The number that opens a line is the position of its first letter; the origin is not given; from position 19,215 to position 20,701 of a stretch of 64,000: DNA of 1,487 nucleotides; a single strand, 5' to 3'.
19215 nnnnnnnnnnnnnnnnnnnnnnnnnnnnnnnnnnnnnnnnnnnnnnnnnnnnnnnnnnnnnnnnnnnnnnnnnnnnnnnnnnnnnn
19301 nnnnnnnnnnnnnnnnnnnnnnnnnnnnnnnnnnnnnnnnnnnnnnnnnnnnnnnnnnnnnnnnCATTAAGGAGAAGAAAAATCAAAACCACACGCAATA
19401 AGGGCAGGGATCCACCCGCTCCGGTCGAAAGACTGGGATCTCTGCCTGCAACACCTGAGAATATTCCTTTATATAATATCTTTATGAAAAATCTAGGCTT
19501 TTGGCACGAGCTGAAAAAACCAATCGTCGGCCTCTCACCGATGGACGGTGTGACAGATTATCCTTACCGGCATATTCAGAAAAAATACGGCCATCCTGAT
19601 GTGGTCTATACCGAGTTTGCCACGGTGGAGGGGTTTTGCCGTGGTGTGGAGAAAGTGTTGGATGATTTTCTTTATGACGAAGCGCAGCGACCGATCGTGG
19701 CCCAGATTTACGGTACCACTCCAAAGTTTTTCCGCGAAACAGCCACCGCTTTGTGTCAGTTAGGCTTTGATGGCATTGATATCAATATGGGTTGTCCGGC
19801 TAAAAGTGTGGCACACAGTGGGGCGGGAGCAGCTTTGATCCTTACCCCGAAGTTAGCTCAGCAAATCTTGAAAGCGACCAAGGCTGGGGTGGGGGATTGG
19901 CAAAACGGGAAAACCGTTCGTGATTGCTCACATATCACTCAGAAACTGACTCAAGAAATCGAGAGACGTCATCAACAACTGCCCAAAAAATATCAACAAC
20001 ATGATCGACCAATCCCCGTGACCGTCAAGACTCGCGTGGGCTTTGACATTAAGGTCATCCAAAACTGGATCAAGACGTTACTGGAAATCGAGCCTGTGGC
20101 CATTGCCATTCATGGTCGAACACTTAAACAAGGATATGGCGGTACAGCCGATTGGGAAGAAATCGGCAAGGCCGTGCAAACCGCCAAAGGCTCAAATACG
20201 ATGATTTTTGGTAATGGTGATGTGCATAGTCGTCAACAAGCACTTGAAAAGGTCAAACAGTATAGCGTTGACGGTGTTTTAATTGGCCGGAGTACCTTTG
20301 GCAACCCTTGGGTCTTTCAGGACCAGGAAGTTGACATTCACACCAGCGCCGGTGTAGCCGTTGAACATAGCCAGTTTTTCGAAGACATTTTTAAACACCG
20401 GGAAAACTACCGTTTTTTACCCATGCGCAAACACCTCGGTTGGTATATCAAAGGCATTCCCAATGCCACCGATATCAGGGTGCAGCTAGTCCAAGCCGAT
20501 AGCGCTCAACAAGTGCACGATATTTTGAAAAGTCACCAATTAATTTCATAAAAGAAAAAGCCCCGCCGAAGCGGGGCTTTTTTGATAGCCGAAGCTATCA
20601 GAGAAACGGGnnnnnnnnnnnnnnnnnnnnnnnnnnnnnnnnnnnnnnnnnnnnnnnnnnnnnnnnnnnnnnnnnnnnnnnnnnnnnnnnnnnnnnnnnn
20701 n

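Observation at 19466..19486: Recurrent leaderless-mRNA promoter architecture: consensus TATAAT placed 6-9 nt upstream of the start codon, no SD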

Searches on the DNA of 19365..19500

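Call 59: search_rna_families(source=window, start=19365, end=19500, threshold=evalue, max_evalue=5)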
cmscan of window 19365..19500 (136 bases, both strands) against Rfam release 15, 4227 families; matches with E-value up to 5: 0.
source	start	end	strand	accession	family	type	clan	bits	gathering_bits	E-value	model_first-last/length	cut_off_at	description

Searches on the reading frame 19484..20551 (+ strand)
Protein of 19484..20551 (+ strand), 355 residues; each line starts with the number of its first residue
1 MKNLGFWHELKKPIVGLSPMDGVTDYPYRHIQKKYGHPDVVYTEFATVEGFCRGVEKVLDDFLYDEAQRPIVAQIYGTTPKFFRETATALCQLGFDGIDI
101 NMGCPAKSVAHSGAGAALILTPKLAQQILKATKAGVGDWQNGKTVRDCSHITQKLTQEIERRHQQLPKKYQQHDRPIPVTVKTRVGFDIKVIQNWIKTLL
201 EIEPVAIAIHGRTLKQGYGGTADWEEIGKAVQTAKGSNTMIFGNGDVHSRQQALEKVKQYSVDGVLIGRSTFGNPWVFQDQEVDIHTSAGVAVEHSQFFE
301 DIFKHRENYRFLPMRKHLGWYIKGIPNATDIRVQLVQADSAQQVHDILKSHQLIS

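Call 11: find_encoding_contigs(protein=window:19484-20551:+, flank=10000, max_places=6)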
Protein window:19484-20551:+ (355 aa): 24 contigs read that carry it; 6 places shown.
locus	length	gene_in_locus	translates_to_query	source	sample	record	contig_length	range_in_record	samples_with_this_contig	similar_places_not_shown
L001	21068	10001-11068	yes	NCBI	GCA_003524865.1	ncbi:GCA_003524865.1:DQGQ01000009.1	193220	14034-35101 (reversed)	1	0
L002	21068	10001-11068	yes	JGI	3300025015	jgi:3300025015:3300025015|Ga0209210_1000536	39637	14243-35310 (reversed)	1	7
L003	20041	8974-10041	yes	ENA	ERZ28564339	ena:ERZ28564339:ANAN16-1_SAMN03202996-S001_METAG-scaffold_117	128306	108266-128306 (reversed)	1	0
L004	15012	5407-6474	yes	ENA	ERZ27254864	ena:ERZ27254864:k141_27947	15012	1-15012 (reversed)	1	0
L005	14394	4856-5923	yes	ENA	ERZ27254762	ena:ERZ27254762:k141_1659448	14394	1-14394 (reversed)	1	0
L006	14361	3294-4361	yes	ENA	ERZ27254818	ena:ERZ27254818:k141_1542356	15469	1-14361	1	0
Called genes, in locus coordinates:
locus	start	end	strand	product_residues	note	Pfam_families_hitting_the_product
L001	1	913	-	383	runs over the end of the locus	PF01098:FTSW_RODA_SPOVE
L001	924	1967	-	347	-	PF00953:Glycos_transf_4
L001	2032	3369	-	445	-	PF00275:EPSP_synthase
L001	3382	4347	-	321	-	PF01565:FAD_binding_4, PF02873:MurB_C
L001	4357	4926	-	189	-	PF10502:Peptidase_S26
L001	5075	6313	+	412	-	PF01943:Polysacc_synt, PF13440:Polysacc_synt_3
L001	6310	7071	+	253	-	PF10111:Glyco_tranf_2_2 (weak), PF00535:Glycos_transf_2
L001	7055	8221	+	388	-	-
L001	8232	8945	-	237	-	PF12733:Cadherin-like (faint), PF17936:Big_6, PF09136:Glucodextran_B (weak), PF19077:Big_13 (weak), PF09136:Glucodextran_B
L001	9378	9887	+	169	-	-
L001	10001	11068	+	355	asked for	PF01207:Dus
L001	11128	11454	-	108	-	-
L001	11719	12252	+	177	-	-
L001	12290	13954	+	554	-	-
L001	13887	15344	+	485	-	-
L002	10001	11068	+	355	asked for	PF01207:Dus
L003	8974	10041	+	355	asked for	PF01207:Dus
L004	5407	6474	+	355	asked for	PF01207:Dus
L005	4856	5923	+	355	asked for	PF01207:Dus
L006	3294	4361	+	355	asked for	PF01207:Dus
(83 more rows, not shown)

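Call 12: search_protein_families(library=ncbifam, proteins=[window:19484-20551:+])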
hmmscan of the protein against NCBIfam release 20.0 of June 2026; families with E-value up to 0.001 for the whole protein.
window:19484-20551:+ (355 aa): 6 families
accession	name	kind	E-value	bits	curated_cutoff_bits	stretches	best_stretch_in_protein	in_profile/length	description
TIGR00737.1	nifR3_yhdG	equivalog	5.7e-62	209.7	293.3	1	9-350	5-313/319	tRNA dihydrouridine synthase DusB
NF008774.0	PRK11815.1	equivalog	9.5e-29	100.4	269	2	11-135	11-133/337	tRNA dihydrouridine(20/20a) synthase DusA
NF007838.0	PRK10550.1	equivalog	1.4e-21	76.8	395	2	16-137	4-131/312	tRNA dihydrouridine(16) synthase DusC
TIGR00742.1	yjbN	subfamily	5.4e-21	75.3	397.2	2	17-135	5-121/318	tRNA dihydrouridine(20/20a) synthase DusA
NF005574.0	PRK07259.1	equivalog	4.4e-05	22.6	269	1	54-134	78-157/304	dihydroorotate dehydrogenase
TIGR01037.2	pyrD_sub1_fam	subfamily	0.00035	19.7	270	1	54-135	74-155/300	dihydroorotate dehydrogenase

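Call 13: find_homologous_proteins(query=window:19484-20551:+, max_evalue=1e-30)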
Query window:19484-20551:+ (355 aa): 7230 proteins with E <= 1e-30 among 8000 candidates; the best 120 are listed.
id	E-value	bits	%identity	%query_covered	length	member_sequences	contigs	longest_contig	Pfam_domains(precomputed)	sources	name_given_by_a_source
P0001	2.7e-241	818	99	100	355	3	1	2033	PF01207.24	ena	-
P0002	1.2e-207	707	84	100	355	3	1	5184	PF01207.24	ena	-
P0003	1.1e-192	658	80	100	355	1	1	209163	PF01207.24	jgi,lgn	jgi:nifR3 family TIM-barrel protein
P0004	1.7e-190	651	78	100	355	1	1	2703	PF01207.24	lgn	-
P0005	7.7e-190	649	77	100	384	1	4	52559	PF01207.24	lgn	-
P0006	4.5e-186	636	76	99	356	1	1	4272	PF01207.24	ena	-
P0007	5.1e-183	626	75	100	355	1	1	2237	PF01207.24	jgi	-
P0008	1.2e-179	615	75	100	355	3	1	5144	PF01207.24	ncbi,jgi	ncbi:MAG TPA: tRNA-dihydrouridine synthase [Patescibacteria group bacterium]|jgi:nifR3 family TIM-ba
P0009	4.3e-177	607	70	100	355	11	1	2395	PF01207.24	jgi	-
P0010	5.4e-177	606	77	94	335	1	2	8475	PF01207.24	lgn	-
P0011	3.3e-175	601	75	94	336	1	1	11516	PF01207.24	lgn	-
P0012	4.8e-174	597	71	100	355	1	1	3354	PF01207.24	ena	-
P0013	2.0e-159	549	65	99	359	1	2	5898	PF01207.24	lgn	-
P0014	2.5e-159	548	67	99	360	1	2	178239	PF01207.24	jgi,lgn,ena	-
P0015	7.4e-159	547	65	99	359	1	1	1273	PF01207.24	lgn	-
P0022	1.5e-156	539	65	99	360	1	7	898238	PF01207.24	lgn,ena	-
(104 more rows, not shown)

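Call 15: find_related_loci(query=A1, collection=genome_contigs, flank=10000)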
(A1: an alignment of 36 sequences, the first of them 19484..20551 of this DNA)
Query A1 (355 aa) in genome_contigs; peptide patterns used: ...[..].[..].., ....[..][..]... (x = any residue, [..] = any of these).
600 stretches matched a pattern (row limit reached: there are more); 594 encode a relative of the query (tblastn E <= 1e-3); the best 80 are kept; 80 distinct loci.
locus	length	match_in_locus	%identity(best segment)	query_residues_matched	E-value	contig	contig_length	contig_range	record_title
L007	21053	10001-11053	59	5-354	6e-150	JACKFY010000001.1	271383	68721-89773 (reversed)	MAG: Pseudomonadales bacterium isolate HK-STAS-PATE-17 HK-STAS-PATE-17_1, whole genome shotgun sequence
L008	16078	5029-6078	58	5-353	3e-144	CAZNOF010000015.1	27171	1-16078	MAG TPA_asm: uncultured Pseudomonadales bacterium isolate SRP170004_co1_5 genome assembly, contig: NODE_2590_length_2717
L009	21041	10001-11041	59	6-354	1e-139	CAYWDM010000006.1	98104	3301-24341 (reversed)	MAG TPA_asm: uncultured Pseudomonadales bacterium isolate SRP272421_co4_48 genome assembly, contig: NODE_219_length_9810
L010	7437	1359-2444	54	1-354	4e-138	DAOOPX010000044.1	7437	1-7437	MAG TPA_asm: Candidatus Woesebacteria bacterium isolate AMR_MDS_2586 NODE_12247_length_7437_cov_4.735979, whole genome s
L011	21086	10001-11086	54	1-354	3e-136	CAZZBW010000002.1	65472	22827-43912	MAG TPA_asm: uncultured Pseudomonadales bacterium isolate SRP192927_co7_727 genome assembly, contig: NODE_532_length_654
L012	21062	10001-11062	55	6-348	2e-136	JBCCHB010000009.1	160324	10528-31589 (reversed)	MAG: Chloroflexota bacterium isolate P01_B01_bin.57 k141_2648309_length_160324_cov_33.7695, whole genome shotgun sequenc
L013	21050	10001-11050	58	5-354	6e-143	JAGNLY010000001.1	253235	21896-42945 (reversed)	Candidatus Woesebacteria bacterium isolate Gw_Eff_bin_401 Gw_Eff_30_length_253235_cov_9.015519, whole genome shotgun seq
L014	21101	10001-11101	53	1-355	3e-130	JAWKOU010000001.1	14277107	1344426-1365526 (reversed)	MAG: Caldilineaceae bacterium isolate BC1.69 BC1.69.fa-1, whole genome shotgun sequence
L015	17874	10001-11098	50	6-354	6e-126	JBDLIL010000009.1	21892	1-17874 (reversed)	MAG: Patescibacteria group bacterium isolate MAG029 MAG029_9, whole genome shotgun sequence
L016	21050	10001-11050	53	6-344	3e-122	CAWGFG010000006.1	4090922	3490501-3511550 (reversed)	MAG: uncultured Chloroflexia bacterium isolate MFD05684.bin.1.65 genome assembly, contig: contig_6231, whole genome shot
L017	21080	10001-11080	51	1-355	1e-119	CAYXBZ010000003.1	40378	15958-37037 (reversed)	MAG TPA_asm: uncultured Pseudomonadales bacterium isolate SRP241326_co2_10 genome assembly, contig: NODE_1573_length_403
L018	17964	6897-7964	49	1-351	2e-116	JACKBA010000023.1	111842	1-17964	MAG: Caldilineaceae bacterium isolate HK-STAS-CHLO-9 HK-STAS-CHLO-9_23, whole genome shotgun sequence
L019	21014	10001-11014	50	5-350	3e-116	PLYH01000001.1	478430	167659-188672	MAG: Candidatus Peregrinibacteria bacterium isolate palsa_1335 73.20120700_P3D.295_contig_13621, whole genome shotgun se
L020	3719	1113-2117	51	5-348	4e-117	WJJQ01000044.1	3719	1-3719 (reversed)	MAG: Candidatus Peregrinibacteria bacterium isolate Bin_256 k141_1194041, whole genome shotgun sequence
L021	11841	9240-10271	48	5-350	7e-115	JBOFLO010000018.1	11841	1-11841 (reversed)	MAG: Candidatus Altimarinota bacterium isolate WFFMC_MAG_338 k139_8892_flag=1_multi=7.0000_len=11841, whole genome shotg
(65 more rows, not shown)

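Call 30: find_encoding_contigs(protein=P0003, flank=10000, max_places=1)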
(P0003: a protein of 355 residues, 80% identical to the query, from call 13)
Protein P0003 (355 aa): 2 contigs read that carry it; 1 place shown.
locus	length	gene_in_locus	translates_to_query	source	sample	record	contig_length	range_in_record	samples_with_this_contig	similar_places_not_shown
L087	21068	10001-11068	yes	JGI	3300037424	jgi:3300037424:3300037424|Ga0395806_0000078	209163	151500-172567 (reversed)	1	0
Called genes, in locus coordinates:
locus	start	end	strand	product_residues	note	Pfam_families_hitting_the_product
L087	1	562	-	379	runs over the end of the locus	PF01098:FTSW_RODA_SPOVE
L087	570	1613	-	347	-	PF00953:Glycos_transf_4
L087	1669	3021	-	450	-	PF00275:EPSP_synthase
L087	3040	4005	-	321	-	PF01565:FAD_binding_4, PF02873:MurB_C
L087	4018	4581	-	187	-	PF10502:Peptidase_S26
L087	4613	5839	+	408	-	PF01943:Polysacc_synt, PF13440:Polysacc_synt_3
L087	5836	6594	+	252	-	PF00535:Glycos_transf_2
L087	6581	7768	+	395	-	PF04932:Wzy_C (weak)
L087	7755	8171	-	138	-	-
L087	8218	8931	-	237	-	PF17936:Big_6 (weak), PF19077:Big_13 (faint), PF09136:Glucodextran_B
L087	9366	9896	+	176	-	-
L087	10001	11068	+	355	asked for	PF01207:Dus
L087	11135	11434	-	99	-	-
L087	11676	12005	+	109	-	-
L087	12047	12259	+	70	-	-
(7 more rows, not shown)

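Call 31: find_encoding_contigs(protein=P0005, flank=10000, max_places=1)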
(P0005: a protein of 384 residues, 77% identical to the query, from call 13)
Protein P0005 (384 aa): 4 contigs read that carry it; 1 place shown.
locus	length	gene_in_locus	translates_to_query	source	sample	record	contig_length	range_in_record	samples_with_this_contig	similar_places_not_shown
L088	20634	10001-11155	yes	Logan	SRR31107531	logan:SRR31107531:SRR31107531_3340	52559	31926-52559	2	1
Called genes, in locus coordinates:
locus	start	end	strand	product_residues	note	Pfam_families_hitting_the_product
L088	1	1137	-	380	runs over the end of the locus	PF01098:FTSW_RODA_SPOVE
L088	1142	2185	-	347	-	PF00953:Glycos_transf_4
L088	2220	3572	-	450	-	PF00275:EPSP_synthase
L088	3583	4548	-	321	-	PF01565:FAD_binding_4, PF02873:MurB_C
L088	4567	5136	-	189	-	PF10502:Peptidase_S26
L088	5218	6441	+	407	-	PF01943:Polysacc_synt, PF13440:Polysacc_synt_3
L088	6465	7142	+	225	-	-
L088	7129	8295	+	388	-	-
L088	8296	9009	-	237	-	PF09136:Glucodextran_B, PF12733:Cadherin-like (faint), PF17936:Big_6, PF19077:Big_13 (weak), PF09136:Glucodextran_B (weak)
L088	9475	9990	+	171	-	-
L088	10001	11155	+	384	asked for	PF01207:Dus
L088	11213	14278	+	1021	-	PF00580:UvrD-helicase, PF13086:AAA_11 (weak), PF13245:AAA_19, PF13361:UvrD_C, PF13538:UvrD_C_2 (weak), PF12705:PDDEXK_1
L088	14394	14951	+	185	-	PF10723:RepB-RCR_reg (weak)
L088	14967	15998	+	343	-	PF01594:AI-2E_transport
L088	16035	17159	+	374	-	PF01467:CTP_transf_like, PF01121:CoaE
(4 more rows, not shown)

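Call 32: find_encoding_contigs(protein=P0014, flank=10000, max_places=1)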
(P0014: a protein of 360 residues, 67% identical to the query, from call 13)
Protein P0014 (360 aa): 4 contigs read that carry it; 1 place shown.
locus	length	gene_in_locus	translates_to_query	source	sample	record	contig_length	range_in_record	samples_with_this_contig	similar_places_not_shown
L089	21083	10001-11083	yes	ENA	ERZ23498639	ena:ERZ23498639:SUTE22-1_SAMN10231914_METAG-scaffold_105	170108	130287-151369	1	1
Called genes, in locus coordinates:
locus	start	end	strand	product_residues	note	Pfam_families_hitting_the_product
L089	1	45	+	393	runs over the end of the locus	PF07690:MFS_1, PF00083:Sugar_tr, PF06609:TRI12 (weak), PF12832:MFS_1_like, PF13347:MFS_2, PF05977:MFS_3 (weak), PF07690:MFS_1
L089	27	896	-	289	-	PF12705:PDDEXK_1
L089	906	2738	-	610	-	PF00456:Transketolase_N, PF13292:DXP_synthase_N, PF00676:E1_dh, PF02779:Transket_pyr, PF02780:Transketolase_C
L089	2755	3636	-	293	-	PF00892:EamA, PF03151:TPT (faint), PF00892:EamA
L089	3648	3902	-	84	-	-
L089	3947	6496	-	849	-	PF00690:Cation_ATPase_N, PF00122:E1-E2_ATPase, PF00702:Hydrolase, PF13246:Cation_ATPase, PF08282:Hydrolase_3 (weak), PF00689:Cation_ATPase_C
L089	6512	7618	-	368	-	PF00438:S-AdoMet_synt_N, PF02772:S-AdoMet_synt_M, PF02773:S-AdoMet_synt_C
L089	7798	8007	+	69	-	-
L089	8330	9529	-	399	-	-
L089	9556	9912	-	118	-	-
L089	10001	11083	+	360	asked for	PF01207:Dus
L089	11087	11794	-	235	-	PF06445:GyrI-like (weak)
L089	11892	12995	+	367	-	PF03816:LytR_cpsA_psr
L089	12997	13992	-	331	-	PF00316:FBPase, PF18913:FBPase_C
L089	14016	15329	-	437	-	PF01116:F_bP_aldolase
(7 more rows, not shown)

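Call 33: find_encoding_contigs(protein=P0022, flank=10000, max_places=1)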
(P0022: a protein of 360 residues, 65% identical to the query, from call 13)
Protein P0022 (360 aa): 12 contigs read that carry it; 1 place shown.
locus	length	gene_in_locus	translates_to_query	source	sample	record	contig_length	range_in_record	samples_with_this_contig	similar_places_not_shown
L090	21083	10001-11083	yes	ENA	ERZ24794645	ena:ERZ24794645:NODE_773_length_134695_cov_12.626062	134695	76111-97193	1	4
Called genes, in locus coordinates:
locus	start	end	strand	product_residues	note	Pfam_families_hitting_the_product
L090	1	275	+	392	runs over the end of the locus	PF07690:MFS_1, PF00083:Sugar_tr, PF06609:TRI12 (weak), PF12832:MFS_1_like, PF13347:MFS_2, PF05977:MFS_3, PF07690:MFS_1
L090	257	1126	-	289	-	PF12705:PDDEXK_1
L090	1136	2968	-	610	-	PF00456:Transketolase_N, PF13292:DXP_synthase_N, PF00676:E1_dh, PF02779:Transket_pyr, PF02780:Transketolase_C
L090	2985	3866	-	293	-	PF00892:EamA, PF03151:TPT (faint), PF00892:EamA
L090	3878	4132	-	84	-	-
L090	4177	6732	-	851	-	PF00690:Cation_ATPase_N, PF00122:E1-E2_ATPase, PF00702:Hydrolase, PF13246:Cation_ATPase, PF08282:Hydrolase_3 (faint), PF00689:Cation_ATPase_C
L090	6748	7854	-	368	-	PF00438:S-AdoMet_synt_N, PF02772:S-AdoMet_synt_M, PF02773:S-AdoMet_synt_C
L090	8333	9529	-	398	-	-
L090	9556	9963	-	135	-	PF13646:HEAT_2 (weak), PF03130:HEAT_PBS (faint)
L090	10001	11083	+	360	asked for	PF01207:Dus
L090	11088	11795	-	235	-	PF06445:GyrI-like (weak)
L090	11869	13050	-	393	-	PF13793:Pribosyltran_N, PF00156:Pribosyltran (weak), PF14572:Pribosyl_synth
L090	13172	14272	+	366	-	PF03816:LytR_cpsA_psr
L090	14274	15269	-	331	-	PF00316:FBPase, PF18913:FBPase_C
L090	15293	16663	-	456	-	PF01116:F_bP_aldolase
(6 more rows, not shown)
